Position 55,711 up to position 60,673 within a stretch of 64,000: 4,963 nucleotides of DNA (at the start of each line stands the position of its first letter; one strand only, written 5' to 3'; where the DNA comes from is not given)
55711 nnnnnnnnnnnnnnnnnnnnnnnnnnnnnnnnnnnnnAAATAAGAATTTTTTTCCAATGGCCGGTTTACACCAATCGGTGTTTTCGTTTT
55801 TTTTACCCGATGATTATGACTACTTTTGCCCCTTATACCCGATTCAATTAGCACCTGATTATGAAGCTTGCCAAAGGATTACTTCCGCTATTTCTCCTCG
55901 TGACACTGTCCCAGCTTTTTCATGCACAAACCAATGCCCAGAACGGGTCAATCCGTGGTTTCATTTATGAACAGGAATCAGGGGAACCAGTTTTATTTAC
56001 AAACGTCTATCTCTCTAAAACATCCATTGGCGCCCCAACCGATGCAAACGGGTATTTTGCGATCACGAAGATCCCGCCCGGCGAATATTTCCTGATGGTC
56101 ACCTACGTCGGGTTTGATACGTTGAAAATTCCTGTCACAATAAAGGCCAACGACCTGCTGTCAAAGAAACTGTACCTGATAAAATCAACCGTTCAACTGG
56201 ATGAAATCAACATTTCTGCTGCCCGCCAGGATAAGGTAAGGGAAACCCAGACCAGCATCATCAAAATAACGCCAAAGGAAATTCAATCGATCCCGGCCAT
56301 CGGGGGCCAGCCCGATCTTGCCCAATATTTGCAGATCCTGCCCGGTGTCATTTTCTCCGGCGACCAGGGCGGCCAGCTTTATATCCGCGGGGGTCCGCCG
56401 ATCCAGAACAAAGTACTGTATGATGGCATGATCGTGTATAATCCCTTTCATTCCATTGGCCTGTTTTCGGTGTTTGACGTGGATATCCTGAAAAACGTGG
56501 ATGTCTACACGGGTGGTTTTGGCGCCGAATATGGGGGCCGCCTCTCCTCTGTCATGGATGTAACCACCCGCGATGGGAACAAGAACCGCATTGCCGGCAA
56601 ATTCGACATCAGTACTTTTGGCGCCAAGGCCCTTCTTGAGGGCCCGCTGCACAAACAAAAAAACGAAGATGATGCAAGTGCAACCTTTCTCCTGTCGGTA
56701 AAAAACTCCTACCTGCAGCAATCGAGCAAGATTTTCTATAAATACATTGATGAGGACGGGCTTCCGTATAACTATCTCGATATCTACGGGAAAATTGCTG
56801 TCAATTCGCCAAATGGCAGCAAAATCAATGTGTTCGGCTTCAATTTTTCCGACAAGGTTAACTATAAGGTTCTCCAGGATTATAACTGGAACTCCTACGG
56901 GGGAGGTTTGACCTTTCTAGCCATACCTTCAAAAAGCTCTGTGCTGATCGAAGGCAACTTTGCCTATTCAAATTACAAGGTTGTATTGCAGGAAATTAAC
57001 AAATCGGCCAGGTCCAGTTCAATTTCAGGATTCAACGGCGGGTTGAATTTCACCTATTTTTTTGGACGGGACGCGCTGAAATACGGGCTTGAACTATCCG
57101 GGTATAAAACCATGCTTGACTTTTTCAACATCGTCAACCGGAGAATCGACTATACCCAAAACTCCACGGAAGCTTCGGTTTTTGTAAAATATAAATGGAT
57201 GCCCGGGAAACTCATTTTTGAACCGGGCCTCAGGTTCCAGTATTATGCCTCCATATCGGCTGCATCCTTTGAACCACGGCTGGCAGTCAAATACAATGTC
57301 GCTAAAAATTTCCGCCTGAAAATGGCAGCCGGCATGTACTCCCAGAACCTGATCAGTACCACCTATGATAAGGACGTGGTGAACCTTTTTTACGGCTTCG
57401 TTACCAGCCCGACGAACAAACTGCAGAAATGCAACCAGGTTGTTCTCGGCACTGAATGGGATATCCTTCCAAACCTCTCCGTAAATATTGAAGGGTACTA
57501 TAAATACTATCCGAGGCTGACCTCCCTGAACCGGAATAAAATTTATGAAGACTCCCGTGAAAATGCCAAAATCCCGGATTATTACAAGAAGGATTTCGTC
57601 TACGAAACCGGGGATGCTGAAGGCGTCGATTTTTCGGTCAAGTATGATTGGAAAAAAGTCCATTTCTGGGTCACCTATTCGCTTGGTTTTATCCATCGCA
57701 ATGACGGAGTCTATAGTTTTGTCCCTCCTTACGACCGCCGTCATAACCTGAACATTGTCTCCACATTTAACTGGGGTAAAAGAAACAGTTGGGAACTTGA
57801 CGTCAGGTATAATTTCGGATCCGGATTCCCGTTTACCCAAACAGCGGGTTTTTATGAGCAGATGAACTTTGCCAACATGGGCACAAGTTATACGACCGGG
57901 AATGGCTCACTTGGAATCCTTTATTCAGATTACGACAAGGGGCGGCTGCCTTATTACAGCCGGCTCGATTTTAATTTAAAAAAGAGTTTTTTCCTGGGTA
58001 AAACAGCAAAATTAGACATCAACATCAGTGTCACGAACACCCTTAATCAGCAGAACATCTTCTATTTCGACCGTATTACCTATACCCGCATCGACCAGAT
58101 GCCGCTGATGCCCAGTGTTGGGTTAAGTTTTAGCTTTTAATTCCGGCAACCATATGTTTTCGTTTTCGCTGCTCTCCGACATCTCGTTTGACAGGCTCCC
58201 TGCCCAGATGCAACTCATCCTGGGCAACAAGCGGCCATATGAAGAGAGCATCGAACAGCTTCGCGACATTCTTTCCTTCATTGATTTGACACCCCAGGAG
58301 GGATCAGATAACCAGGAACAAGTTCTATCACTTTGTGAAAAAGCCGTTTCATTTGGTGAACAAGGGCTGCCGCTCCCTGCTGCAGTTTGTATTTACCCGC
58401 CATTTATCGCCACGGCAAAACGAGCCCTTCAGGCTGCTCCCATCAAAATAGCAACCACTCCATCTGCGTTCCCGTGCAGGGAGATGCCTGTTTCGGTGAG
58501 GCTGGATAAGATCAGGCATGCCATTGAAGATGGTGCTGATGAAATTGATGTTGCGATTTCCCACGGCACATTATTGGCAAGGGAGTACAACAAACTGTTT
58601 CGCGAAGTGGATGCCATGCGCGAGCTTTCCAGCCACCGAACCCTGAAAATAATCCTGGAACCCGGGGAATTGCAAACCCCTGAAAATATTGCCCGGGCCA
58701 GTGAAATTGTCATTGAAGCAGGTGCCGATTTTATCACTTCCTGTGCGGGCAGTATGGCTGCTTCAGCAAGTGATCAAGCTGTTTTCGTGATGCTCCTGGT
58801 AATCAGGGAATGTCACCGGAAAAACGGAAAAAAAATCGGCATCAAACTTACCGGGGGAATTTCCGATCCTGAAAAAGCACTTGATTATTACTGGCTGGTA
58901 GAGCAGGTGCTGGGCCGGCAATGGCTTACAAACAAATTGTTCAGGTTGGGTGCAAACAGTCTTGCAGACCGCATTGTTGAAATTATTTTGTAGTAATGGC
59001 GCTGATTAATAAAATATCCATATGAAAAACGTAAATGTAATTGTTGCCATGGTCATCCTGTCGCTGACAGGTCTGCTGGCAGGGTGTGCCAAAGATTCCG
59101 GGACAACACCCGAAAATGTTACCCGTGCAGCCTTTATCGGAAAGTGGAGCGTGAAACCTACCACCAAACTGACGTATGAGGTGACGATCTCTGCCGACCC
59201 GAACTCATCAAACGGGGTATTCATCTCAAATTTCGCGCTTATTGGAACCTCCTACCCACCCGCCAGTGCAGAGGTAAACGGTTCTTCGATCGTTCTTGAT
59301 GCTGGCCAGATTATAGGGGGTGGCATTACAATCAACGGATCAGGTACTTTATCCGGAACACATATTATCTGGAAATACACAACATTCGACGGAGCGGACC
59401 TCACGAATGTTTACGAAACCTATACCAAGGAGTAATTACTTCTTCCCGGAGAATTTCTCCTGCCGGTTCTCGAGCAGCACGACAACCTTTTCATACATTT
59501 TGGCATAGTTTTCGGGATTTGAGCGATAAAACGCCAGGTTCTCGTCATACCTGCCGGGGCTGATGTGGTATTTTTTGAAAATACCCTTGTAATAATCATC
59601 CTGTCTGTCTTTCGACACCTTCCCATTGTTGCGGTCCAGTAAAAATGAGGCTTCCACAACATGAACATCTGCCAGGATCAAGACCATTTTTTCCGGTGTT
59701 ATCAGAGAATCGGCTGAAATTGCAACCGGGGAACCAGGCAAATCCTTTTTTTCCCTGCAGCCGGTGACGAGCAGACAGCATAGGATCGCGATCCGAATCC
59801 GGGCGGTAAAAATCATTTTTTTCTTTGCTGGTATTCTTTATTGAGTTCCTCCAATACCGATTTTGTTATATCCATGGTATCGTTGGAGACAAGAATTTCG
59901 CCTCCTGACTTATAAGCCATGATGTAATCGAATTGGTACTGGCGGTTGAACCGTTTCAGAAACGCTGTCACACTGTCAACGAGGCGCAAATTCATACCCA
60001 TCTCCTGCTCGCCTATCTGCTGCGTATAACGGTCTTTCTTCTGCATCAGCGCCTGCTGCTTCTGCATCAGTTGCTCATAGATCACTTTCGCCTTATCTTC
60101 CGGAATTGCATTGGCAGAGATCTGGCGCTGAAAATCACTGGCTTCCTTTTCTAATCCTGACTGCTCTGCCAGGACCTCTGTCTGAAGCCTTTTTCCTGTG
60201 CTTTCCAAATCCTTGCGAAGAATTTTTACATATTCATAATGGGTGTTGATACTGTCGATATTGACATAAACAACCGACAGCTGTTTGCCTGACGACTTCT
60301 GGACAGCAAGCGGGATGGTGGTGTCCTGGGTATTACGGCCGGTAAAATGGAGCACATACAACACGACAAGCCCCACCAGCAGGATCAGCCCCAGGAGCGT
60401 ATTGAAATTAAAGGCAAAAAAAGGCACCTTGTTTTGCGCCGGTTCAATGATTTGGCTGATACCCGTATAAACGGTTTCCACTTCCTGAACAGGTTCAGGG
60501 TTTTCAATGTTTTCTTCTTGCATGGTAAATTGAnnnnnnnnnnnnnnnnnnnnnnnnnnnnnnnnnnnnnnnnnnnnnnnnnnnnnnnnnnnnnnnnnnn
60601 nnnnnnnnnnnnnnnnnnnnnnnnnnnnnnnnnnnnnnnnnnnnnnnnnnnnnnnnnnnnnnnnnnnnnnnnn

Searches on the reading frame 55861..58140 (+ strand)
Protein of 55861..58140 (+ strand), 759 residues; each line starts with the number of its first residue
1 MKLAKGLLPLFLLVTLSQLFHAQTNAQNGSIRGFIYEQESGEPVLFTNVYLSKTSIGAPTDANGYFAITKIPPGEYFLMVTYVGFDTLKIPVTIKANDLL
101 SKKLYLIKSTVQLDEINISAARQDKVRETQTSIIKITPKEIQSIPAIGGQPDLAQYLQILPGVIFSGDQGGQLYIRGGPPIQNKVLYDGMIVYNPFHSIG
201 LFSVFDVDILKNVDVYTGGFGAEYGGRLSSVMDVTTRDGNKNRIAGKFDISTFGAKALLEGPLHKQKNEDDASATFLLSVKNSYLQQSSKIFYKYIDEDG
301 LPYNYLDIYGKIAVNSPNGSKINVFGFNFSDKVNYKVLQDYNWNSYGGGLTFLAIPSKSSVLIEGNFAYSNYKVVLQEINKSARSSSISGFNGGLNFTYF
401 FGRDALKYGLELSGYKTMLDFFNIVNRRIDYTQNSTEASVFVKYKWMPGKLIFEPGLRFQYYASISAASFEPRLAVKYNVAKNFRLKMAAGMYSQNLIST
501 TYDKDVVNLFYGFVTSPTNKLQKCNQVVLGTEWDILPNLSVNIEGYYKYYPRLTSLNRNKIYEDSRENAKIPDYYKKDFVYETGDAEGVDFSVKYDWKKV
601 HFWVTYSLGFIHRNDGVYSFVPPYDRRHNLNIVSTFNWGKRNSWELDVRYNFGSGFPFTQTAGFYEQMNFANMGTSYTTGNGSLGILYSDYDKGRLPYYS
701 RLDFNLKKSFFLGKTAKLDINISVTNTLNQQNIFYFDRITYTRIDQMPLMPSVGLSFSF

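Call 59: search_protein_families(library=pfam, proteins=[window:55861-58140:+], max_evalue=0.01)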
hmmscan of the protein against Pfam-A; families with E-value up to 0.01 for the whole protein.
window:55861-58140:+ (759 aa): 5 families
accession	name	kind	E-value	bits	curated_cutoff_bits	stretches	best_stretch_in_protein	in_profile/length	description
PF13715.12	CarbopepD_reg_2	-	2.4e-17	63.2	32.2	1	31-117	1-87/88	CarboxypepD_reg-like domain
PF07715.20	Plug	-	1.1e-11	45.6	23.9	1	126-227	2-102/107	TonB-dependent Receptor Plug Domain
PF13620.12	CarboxypepD_reg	-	2e-11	44.5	32.3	1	30-98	1-73/82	Carboxypeptidase regulatory-like domain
PF09430.16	EMC7_beta-sandw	-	0.00024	21.7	26.6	1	47-108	10-74/122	ER membrane protein complex subunit 7, beta-sandwich domain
PF23591.1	CILP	-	0.0045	17.4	27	1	30-83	6-57/90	Cartilage intermediate layer protein 1-like domain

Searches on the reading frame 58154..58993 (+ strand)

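Call 70: search_protein_families(library=pfam, proteins=[window:58154-58993:+], max_evalue=0.001)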
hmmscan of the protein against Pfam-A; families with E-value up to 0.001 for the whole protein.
window:58154-58993:+ (279 aa): 1 family
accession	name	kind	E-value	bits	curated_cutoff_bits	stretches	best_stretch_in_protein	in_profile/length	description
PF01791.15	DeoC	-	1.6e-14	54.6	23.8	1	55-238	18-201/229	DeoC/LacD family aldolase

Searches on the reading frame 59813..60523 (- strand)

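Call 70: search_protein_families(library=pfam, proteins=[window:59813-60523:-], max_evalue=0.001)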
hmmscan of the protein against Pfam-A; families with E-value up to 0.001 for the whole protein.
window:59813-60523:- (236 aa): 1 family
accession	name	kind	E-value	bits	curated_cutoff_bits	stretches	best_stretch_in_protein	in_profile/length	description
PF03938.19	OmpH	-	1.9e-18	67.5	32.4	1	84-227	2-141/141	Outer membrane protein (OmpH-like)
